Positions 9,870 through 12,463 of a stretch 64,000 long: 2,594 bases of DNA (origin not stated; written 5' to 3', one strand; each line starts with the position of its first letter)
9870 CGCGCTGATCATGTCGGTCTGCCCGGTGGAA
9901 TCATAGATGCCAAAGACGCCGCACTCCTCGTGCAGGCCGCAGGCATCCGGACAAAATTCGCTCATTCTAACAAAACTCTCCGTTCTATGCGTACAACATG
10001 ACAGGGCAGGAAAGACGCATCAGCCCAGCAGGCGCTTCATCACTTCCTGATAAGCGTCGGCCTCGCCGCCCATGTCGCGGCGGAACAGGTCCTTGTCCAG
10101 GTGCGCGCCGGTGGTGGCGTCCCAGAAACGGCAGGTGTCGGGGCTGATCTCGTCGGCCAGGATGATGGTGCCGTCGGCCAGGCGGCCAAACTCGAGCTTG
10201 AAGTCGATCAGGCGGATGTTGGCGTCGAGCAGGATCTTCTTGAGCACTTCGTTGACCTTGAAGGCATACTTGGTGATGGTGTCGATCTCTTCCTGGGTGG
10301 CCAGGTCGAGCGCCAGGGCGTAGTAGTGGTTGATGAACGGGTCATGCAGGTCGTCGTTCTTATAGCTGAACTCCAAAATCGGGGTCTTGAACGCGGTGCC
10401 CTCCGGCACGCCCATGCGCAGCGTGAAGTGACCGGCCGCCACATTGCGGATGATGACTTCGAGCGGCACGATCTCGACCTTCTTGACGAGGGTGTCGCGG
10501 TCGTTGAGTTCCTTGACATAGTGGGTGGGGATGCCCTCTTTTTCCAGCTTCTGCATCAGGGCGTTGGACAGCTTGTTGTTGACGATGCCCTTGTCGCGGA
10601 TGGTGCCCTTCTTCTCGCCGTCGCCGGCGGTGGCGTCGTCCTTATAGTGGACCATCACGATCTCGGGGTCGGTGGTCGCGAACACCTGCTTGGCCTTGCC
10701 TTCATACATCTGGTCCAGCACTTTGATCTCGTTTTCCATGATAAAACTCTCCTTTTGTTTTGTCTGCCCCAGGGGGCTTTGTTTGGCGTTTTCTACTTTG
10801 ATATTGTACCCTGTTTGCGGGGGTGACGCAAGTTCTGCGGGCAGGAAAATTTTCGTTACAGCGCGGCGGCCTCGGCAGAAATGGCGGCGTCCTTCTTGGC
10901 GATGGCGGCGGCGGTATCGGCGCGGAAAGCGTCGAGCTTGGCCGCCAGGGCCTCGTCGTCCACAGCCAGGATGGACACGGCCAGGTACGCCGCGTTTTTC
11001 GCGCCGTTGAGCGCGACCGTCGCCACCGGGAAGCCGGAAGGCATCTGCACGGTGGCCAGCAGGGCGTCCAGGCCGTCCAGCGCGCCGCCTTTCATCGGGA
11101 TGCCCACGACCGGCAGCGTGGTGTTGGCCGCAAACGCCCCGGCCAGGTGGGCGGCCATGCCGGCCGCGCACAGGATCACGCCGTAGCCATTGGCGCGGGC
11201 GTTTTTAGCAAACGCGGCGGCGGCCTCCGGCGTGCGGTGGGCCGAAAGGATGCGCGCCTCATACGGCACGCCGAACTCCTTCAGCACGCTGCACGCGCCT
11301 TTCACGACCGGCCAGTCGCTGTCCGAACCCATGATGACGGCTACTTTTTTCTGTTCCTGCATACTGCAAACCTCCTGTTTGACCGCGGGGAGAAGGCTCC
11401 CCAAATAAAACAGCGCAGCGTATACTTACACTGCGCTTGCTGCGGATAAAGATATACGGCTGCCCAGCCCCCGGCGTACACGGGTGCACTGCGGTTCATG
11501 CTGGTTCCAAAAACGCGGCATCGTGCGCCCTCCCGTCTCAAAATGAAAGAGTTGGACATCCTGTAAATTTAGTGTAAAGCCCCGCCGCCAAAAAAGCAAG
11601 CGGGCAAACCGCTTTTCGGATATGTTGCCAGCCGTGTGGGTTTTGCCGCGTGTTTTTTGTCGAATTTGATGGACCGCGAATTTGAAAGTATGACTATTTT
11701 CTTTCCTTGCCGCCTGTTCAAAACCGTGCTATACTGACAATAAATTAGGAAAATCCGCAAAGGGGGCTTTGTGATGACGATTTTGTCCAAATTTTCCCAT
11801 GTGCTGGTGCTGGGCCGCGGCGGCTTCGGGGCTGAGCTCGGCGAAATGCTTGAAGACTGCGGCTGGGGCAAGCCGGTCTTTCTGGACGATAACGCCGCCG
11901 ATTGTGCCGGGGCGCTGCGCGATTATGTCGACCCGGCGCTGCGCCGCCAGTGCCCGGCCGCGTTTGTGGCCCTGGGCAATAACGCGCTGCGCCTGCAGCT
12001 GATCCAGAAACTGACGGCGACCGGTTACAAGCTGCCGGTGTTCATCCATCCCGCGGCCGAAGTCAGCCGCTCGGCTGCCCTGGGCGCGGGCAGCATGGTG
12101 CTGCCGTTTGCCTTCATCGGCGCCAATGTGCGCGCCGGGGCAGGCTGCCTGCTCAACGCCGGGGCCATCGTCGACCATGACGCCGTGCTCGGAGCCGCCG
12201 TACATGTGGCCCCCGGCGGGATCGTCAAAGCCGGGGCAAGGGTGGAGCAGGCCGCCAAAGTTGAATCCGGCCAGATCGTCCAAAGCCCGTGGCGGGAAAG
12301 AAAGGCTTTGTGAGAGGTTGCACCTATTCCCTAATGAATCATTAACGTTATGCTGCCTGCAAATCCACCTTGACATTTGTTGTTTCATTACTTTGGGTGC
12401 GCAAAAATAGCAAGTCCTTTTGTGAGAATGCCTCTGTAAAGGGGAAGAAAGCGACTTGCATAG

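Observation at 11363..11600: Candidate undescribed purine-pathway riboswitch/attenuator in the purE leader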

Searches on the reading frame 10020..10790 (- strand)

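Call 40: search_protein_families(library=ncbifam, proteins=[window:10020-10790:-], max_evalue=0.00001)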
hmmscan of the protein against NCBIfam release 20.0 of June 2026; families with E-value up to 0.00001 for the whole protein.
window:10020-10790:- (256 aa): 5 families
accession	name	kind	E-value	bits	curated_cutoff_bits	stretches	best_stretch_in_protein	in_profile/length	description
TIGR00081.1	purC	equivalog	1.3e-72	244.5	189.9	1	26-253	6-272/279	phosphoribosylaminoimidazolesuccinocarboxamide synthase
NF009251.0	PRK12607.1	equivalog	5.8e-22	77.9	371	1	13-226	4-230/315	phosphoribosylaminoimidazolesuccinocarboxamide synthase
NF010568.0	PRK13961.1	equivalog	7.2e-18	64.8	251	1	17-226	5-238/297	phosphoribosylaminoimidazolesuccinocarboxamide synthase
NF010564.0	PRK13959.1-1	subfamily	8.9e-08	31.6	459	0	28-226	4-226/294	phosphoribosylaminoimidazolesuccinocarboxamide synthase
NF010566.0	PRK13959.1-4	equivalog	3.5e-07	29.7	546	0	133-237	160-259/339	phosphoribosylaminoimidazolesuccinocarboxamide synthase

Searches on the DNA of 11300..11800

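Call 4: search_rna_families(source=window, start=11300, end=11800, threshold=evalue, max_evalue=10, show_alignments=5)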
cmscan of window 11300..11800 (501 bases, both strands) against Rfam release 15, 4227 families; matches with E-value up to 10: 3.
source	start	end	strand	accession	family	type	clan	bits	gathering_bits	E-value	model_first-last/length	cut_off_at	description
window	11741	11795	+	RF03975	mir-5881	Gene; miRNA;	-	16.6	87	0.73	1-67/67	no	mir-5881 microRNA precursor family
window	11387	11409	+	RF01785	blv_FSE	Cis-reg; frameshift_element;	-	15.4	34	3.5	1-27/27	no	ribosomal frameshift site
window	11742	11798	+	RF02480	GlsR14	Gene; snRNA; snoRNA; CD-box;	-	12.1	90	3.3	1-68/68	no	Small nucleolar RNA GlsR14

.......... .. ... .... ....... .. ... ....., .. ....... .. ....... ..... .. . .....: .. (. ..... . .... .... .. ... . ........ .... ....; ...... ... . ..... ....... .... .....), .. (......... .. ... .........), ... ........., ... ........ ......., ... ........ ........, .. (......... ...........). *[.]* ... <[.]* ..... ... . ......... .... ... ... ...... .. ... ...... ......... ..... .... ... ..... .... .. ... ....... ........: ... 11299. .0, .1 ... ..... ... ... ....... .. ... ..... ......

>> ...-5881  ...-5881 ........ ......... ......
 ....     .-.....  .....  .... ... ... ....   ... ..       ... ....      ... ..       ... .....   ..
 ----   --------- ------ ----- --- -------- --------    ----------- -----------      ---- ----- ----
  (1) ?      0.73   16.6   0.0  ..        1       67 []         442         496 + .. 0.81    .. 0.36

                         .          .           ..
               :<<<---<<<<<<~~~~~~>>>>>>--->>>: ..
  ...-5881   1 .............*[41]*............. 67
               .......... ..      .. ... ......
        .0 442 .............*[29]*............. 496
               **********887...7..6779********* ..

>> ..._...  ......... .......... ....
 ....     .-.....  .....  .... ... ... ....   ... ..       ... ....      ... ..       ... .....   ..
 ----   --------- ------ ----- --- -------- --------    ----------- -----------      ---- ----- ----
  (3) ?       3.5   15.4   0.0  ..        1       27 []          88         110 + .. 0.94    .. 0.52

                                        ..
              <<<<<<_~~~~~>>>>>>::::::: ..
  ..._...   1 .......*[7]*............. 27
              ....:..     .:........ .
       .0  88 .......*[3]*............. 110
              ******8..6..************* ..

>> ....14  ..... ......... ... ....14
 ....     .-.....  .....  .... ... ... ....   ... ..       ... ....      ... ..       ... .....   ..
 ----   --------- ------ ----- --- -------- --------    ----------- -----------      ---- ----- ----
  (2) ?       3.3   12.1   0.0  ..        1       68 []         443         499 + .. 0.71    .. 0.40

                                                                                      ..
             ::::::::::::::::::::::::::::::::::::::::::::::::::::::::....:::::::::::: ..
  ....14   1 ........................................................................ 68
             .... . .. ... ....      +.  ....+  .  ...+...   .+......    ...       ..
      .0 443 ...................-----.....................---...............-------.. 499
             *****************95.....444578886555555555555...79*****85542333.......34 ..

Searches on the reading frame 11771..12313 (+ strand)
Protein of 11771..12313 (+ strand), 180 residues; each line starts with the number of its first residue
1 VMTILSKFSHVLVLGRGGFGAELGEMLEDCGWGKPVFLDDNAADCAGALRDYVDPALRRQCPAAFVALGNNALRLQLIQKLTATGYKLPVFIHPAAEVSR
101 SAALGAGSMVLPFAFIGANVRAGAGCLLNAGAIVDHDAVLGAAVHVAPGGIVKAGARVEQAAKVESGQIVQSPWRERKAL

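Call 40: search_protein_families(library=ncbifam, proteins=[window:11771-12313:+], max_evalue=0.00001)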
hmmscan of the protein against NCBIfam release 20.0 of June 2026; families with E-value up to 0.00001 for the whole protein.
window:11771-12313:+ (180 aa): 5 families
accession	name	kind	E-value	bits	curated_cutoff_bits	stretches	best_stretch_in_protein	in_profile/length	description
TIGR03570.1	NeuD_NnaD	subfamily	8.7e-33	113.6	160.8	1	11-168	2-166/202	NeuD/PglB/VioB family sugar acetyltransferase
NF002060.0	PRK00892.1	subfamily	1.6e-10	40.6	207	1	87-169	99-181/345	UDP-3-O-(3-hydroxymyristoyl)glucosamine N-acyltransferase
NF003657.0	PRK05289.1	equivalog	1.1e-09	37.8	226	1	91-152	5-66/264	acyl-ACP--UDP-N-acetylglucosamine O-acyltransferase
TIGR01853.1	lipid_A_lpxD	equivalog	1.1e-09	37.7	242.5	1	89-170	92-173/325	UDP-3-O-(3-hydroxymyristoyl)glucosamine N-acyltransferase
TIGR01852.1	lipid_A_lpxA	equivalog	3.6e-06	26.4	231.05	1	92-152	1-61/254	acyl-ACP--UDP-N-acetylglucosamine O-acyltransferase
